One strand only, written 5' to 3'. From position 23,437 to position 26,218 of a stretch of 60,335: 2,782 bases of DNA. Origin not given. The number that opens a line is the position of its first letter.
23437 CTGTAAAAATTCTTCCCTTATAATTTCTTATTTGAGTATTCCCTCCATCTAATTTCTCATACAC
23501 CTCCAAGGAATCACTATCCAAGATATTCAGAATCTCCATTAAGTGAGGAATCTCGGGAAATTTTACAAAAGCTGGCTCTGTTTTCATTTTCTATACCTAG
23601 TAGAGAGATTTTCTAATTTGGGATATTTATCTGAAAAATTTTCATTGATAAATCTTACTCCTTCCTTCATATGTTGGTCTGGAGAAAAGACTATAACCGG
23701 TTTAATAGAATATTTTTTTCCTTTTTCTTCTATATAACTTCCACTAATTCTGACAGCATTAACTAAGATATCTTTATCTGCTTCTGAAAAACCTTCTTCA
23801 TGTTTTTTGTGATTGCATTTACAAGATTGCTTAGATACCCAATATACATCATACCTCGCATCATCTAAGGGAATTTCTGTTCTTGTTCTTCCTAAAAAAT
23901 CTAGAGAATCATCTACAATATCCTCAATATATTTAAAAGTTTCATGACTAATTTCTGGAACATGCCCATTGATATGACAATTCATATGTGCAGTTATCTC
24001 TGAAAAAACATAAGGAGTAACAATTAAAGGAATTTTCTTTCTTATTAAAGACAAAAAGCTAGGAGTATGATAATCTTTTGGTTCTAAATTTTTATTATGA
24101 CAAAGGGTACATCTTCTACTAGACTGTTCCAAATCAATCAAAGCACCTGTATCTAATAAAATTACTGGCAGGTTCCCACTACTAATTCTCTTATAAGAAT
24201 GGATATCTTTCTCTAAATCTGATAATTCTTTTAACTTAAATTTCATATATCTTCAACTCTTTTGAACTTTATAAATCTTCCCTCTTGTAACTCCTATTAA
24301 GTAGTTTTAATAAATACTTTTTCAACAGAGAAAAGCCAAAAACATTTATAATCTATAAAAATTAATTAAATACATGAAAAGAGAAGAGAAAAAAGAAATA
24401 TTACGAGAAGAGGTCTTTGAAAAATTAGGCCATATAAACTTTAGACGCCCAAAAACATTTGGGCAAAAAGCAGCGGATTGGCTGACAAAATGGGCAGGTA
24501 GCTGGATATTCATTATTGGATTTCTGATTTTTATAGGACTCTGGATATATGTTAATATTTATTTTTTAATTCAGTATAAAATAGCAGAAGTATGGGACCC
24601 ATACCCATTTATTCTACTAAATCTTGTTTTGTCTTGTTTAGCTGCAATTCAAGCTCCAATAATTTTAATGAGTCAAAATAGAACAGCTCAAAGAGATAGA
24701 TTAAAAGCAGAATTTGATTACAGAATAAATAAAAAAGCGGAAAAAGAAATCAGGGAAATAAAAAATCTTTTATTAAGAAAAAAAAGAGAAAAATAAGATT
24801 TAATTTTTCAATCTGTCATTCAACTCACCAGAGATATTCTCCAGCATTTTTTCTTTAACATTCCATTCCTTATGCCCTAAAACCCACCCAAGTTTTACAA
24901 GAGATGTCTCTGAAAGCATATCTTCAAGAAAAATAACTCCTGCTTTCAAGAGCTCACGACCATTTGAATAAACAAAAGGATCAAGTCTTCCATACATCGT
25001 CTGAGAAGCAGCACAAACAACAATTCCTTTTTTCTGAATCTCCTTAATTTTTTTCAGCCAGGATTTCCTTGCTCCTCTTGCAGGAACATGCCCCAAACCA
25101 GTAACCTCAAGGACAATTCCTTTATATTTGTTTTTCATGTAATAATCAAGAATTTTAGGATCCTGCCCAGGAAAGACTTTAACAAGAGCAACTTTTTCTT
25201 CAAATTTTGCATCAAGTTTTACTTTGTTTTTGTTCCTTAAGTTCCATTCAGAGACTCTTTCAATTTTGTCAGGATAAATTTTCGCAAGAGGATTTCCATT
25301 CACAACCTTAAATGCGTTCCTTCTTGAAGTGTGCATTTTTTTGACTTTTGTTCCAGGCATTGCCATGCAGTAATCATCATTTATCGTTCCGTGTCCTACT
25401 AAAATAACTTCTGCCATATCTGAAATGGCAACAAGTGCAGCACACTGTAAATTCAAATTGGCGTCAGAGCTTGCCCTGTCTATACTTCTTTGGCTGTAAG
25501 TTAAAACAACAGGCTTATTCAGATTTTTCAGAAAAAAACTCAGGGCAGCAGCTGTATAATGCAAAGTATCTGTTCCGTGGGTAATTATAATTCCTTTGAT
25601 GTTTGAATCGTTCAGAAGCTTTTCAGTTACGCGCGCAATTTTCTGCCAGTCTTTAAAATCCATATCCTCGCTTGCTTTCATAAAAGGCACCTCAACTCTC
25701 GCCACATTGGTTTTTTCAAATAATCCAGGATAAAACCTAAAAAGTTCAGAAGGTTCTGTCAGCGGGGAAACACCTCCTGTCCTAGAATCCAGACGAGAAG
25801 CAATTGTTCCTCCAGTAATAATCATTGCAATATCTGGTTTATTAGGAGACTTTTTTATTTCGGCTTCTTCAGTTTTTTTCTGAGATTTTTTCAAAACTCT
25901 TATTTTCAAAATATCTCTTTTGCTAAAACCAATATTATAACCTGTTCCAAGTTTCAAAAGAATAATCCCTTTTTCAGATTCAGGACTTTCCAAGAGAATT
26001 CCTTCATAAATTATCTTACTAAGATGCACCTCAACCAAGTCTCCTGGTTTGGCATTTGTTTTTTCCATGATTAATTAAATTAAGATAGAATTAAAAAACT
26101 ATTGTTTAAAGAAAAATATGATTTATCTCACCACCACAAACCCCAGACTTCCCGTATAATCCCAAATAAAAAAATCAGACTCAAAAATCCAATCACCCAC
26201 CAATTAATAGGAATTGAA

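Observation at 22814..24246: Translationally coupled PIN-like nuclease + RNA ligase pair wedged between gatE and gatD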

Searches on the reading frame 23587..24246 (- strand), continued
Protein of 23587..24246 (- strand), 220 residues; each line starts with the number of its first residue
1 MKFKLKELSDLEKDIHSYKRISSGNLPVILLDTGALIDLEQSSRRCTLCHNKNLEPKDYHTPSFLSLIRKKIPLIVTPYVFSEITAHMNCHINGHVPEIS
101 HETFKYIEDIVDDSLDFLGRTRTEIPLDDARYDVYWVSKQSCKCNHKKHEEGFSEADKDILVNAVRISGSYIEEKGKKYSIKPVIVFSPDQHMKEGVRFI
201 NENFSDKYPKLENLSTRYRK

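Call 92: search_protein_families(library=pfam, proteins=[P0189, P0180, P0164, P0167, P0135], max_evalue=0.01)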
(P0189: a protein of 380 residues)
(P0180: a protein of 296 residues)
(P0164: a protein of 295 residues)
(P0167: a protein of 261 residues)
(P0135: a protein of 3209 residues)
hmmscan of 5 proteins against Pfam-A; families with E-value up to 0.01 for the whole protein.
P0189 (380 aa): 8 families
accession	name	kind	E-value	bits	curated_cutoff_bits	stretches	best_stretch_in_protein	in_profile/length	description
PF13637.12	Ank_4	-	7.8e-39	131.3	22.7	7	19-62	1-43/50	Ankyrin repeats (many copies)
PF13857.12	Ank_5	-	1.7e-33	114.7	27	4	2-53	1-54/56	Ankyrin repeats (many copies)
PF12796.13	Ank_2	-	6.9e-31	107.1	27.3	4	81-146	12-74/90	Ankyrin repeats (3 copies)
PF00023.36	Ank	-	4.4e-28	96.2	21.1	4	184-213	3-32/33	Ankyrin repeat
PF13606.12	Ank_3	-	1.3e-27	92.8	22.3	3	15-43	2-30/30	Ankyrin repeat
PF23745.1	ANK_LRRK2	-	3.6e-09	37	27.5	0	247-293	44-90/130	LRRK2 ANK repeat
PF24521.3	Ank_KRIT1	-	8.2e-06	26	80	0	99-122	46-69/149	KRIT1 ankyrin-repeats domain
PF10728.14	DUF2520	-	0.0042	17.3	25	0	169-219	19-70/125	Domain of unknown function (DUF2520)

P0180 (296 aa): 0 families

P0164 (295 aa): 0 families

P0167 (261 aa): 0 families

P0135 (3209 aa): 3 families
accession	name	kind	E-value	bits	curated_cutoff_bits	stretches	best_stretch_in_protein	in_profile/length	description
PF06241.17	Castor_Poll_mid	-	7.1e-21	74.6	26.7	0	1984-2038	19-75/104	Castor and Pollux, part of voltage-gated ion channel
PF17241.8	Retrotran_gag_4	-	4e-08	33.6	23.5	0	1829-1880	53-105/154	Ty5 Gag N-terminal region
PF22384.1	PBP2_Ca3427_like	-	0.00036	21.4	27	0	1758-1798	26-66/95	Ca3427-like PBP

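Call 93: find_encoding_contigs(protein=P0002, flank=3000, max_places=3)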
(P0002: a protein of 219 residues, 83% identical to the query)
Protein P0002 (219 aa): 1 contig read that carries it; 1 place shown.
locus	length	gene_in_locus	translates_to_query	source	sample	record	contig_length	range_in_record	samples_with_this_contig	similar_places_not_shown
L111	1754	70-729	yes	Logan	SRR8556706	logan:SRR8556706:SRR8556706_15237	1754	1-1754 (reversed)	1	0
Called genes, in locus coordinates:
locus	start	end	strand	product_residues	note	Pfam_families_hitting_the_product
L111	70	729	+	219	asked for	-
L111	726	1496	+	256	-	PF09414:RNA_ligase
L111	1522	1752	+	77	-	?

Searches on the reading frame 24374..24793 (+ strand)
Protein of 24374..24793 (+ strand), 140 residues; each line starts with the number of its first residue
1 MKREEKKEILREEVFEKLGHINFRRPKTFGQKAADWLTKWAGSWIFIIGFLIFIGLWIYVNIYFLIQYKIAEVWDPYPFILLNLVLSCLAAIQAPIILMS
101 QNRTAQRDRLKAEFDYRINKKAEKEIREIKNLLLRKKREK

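Call 3: search_protein_families(library=pfam, proteins=[window:24374-24793:+], max_evalue=1)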
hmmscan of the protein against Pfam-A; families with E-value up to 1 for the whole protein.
window:24374-24793:+ (140 aa): 1 family
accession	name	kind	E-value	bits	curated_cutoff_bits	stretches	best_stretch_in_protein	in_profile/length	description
PF06210.16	DUF1003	-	2.4e-34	118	27.4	1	42-133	2-89/103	Protein of unknown function (DUF1003)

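Call 4: search_protein_families(library=ncbifam, proteins=[window:24374-24793:+], max_evalue=1)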
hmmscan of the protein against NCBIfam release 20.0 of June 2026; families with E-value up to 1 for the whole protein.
window:24374-24793:+ (140 aa): 3 families
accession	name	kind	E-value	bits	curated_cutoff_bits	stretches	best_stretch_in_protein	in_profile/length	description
TIGR02882.1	QoxB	equivalog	0.0021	16.6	1015.5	1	10-85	418-491/643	cytochrome aa3 quinol oxidase subunit I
TIGR02843.1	CyoB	equivalog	0.0085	14.6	1020.35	1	10-110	424-529/646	cytochrome o ubiquinol oxidase subunit I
NF046000.1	MAG1210_fam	subfamily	0.02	13.6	275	1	34-132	56-152/550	MAG1210 family protein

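Call 58: search_protein_families(library=padloc, proteins=[window:24374-24793:+], max_evalue=1)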
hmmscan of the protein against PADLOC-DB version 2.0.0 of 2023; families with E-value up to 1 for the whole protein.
window:24374-24793:+ (140 aa): 0 families

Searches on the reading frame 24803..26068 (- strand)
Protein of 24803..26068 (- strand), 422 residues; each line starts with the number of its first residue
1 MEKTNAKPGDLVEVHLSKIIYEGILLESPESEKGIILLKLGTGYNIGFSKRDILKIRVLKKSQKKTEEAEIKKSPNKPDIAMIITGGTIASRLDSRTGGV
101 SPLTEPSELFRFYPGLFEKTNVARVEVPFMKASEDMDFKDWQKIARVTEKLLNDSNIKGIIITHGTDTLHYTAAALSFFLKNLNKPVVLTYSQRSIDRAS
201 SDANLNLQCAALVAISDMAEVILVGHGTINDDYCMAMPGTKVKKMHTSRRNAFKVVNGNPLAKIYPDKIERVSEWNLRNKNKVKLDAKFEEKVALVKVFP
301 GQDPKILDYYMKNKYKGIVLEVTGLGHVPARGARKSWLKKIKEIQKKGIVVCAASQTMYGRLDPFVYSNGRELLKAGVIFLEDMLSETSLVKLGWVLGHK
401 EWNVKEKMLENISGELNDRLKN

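Call 91: search_protein_families(library=ncbifam, proteins=[window:24803-26068:-], max_evalue=0.00001)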
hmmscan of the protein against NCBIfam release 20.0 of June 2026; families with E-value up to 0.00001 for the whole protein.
window:24803-26068:- (422 aa): 6 families
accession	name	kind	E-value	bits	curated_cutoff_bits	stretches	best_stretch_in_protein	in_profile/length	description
NF003217.0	PRK04183.1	equivalog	1.6e-136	455.3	310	1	5-420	2-415/420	Glu-tRNA(Gln) amidotransferase subunit GatD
TIGR02153.1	gatD_arch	equivalog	3.8e-134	447.4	324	1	20-419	1-402/405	Glu-tRNA(Gln) amidotransferase subunit GatD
TIGR00519.1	asnASE_I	subfamily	1.6e-104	349.5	260.5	1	78-417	2-336/337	type I asparaginase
NF006998.0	PRK09461.1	equivalog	4.7e-42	144.4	376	1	127-417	55-335/337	asparaginase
TIGR00520.1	asnASE_II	subfamily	7.2e-33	113.9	314.3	1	60-362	7-305/352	type II asparaginase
NF008304.0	PRK11096.1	equivalog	4.3e-24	84.7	506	1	76-360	22-298/348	L-asparaginase 2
